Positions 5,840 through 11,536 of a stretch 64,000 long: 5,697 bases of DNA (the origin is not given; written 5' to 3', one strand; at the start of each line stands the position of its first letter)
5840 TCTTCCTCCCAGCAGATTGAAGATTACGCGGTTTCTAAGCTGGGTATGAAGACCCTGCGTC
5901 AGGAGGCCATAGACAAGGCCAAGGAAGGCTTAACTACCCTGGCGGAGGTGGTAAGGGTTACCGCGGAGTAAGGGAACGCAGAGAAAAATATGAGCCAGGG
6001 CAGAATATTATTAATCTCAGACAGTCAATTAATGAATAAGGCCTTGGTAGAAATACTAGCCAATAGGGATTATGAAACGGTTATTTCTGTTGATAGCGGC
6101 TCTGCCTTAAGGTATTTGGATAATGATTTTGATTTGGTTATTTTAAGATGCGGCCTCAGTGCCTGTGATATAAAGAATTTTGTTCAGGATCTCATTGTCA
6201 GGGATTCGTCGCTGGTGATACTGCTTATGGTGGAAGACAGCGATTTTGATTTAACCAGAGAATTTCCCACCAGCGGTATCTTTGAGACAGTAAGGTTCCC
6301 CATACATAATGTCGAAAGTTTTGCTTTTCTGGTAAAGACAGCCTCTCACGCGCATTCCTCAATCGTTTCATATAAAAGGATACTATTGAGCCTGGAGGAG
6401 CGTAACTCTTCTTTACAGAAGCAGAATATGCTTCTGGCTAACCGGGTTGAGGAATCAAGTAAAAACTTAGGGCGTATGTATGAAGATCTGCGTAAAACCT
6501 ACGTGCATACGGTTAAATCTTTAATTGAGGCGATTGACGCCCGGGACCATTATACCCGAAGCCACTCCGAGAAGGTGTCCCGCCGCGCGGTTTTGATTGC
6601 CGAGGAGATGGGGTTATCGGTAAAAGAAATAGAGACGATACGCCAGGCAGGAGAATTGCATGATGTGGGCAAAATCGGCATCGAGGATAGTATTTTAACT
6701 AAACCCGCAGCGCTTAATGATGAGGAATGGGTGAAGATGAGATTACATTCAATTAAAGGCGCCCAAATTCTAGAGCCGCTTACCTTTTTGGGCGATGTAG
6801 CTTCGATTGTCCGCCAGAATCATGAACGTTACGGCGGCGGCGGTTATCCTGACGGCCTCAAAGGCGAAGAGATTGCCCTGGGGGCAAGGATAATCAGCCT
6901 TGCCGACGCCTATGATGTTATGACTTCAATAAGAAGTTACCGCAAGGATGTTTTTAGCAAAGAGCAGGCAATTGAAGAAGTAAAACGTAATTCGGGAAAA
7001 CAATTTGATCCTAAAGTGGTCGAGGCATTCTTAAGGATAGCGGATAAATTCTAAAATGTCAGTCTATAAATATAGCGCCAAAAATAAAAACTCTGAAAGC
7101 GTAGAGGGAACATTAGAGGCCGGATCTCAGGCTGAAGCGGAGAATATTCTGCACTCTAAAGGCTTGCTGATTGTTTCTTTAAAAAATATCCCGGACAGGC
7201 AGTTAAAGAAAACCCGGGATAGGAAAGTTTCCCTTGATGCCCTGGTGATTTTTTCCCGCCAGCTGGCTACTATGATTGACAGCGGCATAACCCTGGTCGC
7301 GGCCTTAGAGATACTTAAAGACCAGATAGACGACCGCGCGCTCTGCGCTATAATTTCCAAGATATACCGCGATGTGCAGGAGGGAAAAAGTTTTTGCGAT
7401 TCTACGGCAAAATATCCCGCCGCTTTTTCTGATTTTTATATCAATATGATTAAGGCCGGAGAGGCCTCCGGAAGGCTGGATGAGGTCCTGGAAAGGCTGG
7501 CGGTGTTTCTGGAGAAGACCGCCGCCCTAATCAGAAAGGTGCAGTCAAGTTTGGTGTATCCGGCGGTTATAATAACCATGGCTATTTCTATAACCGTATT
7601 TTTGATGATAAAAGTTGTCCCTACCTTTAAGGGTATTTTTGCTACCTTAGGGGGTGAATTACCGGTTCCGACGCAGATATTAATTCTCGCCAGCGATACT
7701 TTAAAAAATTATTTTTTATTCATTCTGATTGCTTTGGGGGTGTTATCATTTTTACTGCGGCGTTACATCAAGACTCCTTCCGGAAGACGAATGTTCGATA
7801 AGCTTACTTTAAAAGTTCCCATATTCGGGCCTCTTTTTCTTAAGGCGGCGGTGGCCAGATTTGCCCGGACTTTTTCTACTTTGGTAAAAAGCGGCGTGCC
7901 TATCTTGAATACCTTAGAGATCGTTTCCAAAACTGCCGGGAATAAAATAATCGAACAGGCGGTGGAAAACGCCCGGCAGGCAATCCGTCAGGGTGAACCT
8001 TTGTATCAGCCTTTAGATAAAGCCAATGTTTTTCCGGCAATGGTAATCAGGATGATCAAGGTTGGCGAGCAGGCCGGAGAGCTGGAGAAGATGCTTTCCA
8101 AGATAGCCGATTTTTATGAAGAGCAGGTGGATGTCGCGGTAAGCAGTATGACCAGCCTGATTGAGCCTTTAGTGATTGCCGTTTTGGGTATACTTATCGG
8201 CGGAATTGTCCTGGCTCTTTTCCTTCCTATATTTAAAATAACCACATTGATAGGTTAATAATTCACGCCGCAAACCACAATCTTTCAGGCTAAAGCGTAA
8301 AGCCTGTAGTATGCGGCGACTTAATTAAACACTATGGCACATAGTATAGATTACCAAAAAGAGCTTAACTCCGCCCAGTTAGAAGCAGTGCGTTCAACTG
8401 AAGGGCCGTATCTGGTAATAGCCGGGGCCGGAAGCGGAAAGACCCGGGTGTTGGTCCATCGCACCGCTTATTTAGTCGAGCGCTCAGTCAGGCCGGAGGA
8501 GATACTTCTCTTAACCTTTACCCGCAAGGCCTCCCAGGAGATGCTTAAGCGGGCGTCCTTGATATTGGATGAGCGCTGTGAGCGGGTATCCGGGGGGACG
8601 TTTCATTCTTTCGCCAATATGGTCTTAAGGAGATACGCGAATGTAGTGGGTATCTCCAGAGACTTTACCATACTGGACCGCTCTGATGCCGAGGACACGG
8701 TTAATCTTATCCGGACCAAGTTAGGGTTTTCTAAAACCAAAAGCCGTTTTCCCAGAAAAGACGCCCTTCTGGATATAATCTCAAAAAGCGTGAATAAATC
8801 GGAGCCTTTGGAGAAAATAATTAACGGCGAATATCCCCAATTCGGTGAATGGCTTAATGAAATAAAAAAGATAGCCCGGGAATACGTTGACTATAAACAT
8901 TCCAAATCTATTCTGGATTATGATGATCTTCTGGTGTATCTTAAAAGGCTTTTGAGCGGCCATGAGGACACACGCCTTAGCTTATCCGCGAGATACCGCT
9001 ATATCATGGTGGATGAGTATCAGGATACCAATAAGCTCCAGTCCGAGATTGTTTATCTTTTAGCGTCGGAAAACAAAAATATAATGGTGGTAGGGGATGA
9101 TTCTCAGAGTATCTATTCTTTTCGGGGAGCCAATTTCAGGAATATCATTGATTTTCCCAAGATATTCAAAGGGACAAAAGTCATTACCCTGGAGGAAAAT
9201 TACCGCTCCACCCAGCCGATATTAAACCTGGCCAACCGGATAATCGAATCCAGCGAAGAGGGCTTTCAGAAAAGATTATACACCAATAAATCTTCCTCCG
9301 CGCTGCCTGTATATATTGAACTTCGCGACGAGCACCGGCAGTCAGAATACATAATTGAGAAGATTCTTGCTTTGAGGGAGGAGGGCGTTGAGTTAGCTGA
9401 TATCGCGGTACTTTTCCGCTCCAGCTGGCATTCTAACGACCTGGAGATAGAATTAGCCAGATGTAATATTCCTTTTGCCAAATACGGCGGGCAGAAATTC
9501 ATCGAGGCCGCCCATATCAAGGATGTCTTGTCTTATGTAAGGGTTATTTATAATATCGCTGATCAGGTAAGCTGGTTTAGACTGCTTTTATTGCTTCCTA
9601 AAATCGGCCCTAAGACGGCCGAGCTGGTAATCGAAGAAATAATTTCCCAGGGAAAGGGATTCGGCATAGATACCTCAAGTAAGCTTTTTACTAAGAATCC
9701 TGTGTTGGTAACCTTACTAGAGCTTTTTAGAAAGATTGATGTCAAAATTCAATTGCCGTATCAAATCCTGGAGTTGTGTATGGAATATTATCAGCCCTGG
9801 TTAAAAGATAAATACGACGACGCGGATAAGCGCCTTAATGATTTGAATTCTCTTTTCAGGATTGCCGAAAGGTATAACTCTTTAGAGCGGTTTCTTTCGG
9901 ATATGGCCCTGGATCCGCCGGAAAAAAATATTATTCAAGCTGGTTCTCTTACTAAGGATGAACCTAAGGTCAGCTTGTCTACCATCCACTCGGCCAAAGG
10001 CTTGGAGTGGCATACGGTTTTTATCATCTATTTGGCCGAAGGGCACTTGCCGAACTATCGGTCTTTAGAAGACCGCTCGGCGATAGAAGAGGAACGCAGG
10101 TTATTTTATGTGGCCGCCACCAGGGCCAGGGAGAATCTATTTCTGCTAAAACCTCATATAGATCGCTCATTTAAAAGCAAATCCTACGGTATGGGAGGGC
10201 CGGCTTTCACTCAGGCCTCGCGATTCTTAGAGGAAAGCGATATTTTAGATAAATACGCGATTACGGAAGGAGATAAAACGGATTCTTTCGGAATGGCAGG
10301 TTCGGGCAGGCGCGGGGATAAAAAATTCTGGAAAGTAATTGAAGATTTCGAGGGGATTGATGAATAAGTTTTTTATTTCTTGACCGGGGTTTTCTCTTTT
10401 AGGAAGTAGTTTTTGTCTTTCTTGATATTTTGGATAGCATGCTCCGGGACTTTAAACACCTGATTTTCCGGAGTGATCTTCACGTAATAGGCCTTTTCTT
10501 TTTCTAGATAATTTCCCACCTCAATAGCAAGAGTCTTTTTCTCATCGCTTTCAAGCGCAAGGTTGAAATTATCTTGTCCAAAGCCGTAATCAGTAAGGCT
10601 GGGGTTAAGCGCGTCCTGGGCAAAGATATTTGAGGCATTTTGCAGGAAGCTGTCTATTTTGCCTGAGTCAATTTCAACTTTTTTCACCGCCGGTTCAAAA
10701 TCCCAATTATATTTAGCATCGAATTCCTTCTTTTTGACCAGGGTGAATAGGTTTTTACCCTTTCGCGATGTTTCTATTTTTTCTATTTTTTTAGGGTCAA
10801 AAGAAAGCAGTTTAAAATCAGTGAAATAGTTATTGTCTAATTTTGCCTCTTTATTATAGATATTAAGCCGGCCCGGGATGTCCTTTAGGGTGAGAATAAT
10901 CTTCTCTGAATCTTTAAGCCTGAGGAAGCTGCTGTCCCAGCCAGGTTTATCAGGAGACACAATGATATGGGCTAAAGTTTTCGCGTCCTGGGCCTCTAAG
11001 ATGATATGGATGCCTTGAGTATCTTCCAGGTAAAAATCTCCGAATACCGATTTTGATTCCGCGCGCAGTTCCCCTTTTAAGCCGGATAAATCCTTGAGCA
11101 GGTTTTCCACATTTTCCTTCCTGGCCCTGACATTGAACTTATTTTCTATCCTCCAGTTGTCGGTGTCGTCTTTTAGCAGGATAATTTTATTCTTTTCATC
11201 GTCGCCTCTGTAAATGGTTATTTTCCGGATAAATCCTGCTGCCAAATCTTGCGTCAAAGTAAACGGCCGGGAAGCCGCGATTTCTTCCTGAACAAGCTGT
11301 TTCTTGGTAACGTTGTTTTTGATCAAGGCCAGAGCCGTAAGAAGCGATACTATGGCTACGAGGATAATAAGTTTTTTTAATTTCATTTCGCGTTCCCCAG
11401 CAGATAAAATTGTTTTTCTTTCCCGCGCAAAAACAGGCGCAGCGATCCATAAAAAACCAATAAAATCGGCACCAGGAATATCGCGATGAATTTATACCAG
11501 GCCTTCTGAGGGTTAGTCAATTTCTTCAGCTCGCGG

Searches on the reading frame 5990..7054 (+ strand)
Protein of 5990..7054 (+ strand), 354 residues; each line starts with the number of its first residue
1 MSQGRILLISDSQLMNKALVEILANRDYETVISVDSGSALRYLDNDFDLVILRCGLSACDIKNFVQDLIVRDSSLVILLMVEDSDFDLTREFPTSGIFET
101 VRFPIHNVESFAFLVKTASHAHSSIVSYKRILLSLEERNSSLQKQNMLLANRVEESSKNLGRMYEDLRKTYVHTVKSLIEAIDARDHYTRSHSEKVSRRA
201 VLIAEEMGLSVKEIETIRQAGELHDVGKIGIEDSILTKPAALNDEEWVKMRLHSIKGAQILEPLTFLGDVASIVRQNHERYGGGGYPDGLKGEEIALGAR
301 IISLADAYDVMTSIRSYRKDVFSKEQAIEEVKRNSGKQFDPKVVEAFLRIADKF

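Call 6: search_protein_families(library=pfam, proteins=[window:5990-7054:+], max_evalue=0.01)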
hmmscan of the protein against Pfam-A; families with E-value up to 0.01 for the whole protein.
window:5990-7054:+ (354 aa): 5 families
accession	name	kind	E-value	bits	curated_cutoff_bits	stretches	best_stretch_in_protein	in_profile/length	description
PF13487.12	HD_5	-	1e-30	107.1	27.2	1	177-343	2-170/170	HD domain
PF01966.28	HD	-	3e-20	73.1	22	1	191-311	3-116/116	HD domain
PF01025.24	GrpE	-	0.00011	22.4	25.8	0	123-196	11-85/165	GrpE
PF00072.30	Response_reg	-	0.00041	20.9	30.2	1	6-101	1-97/111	Response regulator receiver domain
PF15035.11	Rootletin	-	0.0085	16.6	36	0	119-183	62-129/188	Ciliary rootlet component, centrosome cohesion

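Call 77: search_protein_families(library=pfam, proteins=[window:5990-7054:+], max_evalue=0.01)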
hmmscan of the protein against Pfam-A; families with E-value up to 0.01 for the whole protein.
window:5990-7054:+ (354 aa): 5 families
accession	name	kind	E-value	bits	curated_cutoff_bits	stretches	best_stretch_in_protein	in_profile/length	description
PF13487.12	HD_5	-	1e-30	107.1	27.2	1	177-343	2-170/170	HD domain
PF01966.28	HD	-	3e-20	73.1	22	1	191-311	3-116/116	HD domain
PF01025.24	GrpE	-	0.00011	22.4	25.8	0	123-196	11-85/165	GrpE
PF00072.30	Response_reg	-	0.00041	20.9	30.2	1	6-101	1-97/111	Response regulator receiver domain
PF15035.11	Rootletin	-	0.0085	16.6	36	0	119-183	62-129/188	Ciliary rootlet component, centrosome cohesion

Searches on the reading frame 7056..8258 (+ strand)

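Call 6: search_protein_families(library=pfam, proteins=[window:7056-8258:+], max_evalue=0.01)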
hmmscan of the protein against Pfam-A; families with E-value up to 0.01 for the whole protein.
window:7056-8258:+ (400 aa): 2 families
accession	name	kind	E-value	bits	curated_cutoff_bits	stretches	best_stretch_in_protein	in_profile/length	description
PF00482.28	T2SSF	-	3.3e-63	211.7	25.2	2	66-189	1-125/125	Type II secretion system (T2SS), protein F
PF06398.17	Pex24p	-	0.0077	15.7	26.8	0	114-199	93-174/358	Integral peroxisomal membrane peroxin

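Call 81: search_protein_families(library=ncbifam, proteins=[window:7056-8258:+], max_evalue=0.001)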
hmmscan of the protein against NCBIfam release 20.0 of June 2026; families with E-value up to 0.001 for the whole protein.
window:7056-8258:+ (400 aa): 6 families
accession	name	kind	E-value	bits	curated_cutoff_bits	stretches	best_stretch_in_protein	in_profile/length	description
NF052607.1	T4PiliAsmPilCThrm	equivalog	6e-124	414.2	700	1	1-396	1-401/406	type IV pilus assembly protein PilC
TIGR02120.1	GspF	equivalog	1.4e-116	390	424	1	4-399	1-401/401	type II secretion system inner membrane protein GspF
NF052606.1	T4PiliAsmPilCMyx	equivalog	2.7e-116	388.8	700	1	2-397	20-416/419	type IV pilus assembly protein PilC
NF007861.0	PRK10573.1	equivalog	3.2e-82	276.7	401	1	3-399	6-398/401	protein transport protein HofC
NF047826.1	T3SSXpsF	equivalog_domain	1.3e-79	267.9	650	1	1-400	1-405/405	type II secretion system protein XpsF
NF041012.2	T4P_ComGB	equivalog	2.2e-43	148.9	240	1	66-395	6-330/332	competence type IV pilus assembly protein ComGB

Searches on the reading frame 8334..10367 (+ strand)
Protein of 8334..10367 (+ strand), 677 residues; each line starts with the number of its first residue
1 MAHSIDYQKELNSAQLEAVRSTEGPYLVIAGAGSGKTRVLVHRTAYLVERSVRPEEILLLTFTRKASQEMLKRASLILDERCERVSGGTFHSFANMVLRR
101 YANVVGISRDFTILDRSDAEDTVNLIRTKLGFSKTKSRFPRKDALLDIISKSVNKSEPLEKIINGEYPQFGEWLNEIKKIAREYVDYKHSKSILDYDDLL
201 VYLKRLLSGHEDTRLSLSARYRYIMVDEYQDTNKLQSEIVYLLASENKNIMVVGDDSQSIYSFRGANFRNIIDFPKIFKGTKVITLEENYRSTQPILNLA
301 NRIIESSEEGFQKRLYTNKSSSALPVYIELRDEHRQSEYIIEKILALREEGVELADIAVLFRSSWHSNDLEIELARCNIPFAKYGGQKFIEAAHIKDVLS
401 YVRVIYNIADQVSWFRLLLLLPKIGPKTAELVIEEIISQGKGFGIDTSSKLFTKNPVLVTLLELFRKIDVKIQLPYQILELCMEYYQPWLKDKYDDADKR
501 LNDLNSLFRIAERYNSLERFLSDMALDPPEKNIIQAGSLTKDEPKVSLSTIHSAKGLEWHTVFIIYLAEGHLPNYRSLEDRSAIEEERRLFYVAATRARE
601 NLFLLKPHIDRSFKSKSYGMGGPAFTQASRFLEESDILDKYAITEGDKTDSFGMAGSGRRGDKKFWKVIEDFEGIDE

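Call 6: search_protein_families(library=pfam, proteins=[window:8334-10367:+], max_evalue=0.01)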
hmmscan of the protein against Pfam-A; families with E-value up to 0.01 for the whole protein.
window:8334-10367:+ (677 aa): 7 families
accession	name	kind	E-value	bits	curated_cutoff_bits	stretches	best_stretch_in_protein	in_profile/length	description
PF00580.27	UvrD-helicase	-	7e-73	246.1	23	1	11-278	1-270/271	UvrD/REP helicase N-terminal domain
PF13361.12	UvrD_C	-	5e-56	191.1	25.6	1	284-604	1-345/350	UvrD-like helicase C-terminal domain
PF13245.12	AAA_19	-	2.1e-22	80.2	25.1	1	15-264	1-134/134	AAA domain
PF13538.12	UvrD_C_2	-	8.4e-11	42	27.4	1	547-604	3-51/52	UvrD-like helicase C-terminal domain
PF01443.25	Viral_helicase1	-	5.4e-09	36.6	21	1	538-604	169-226/228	Viral superfamily 1 RNA helicase core domain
PF13604.12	AAA_30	-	1.1e-07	32.2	27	0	204-304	74-168/191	AAA domain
PF04851.21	ResIII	-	0.0033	17.8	22.5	0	6-80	6-79/164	Type III restriction enzyme, res subunit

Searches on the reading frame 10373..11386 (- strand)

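Call 7: search_protein_families(library=pfam, proteins=[window:10373-11386:-], max_evalue=0.001)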
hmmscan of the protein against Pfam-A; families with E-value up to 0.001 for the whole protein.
window:10373-11386:- (337 aa): 1 family
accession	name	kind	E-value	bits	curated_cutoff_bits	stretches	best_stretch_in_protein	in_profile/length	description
PF14238.11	DUF4340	-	3.3e-18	67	25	2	78-260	1-168/183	Domain of unknown function (DUF4340)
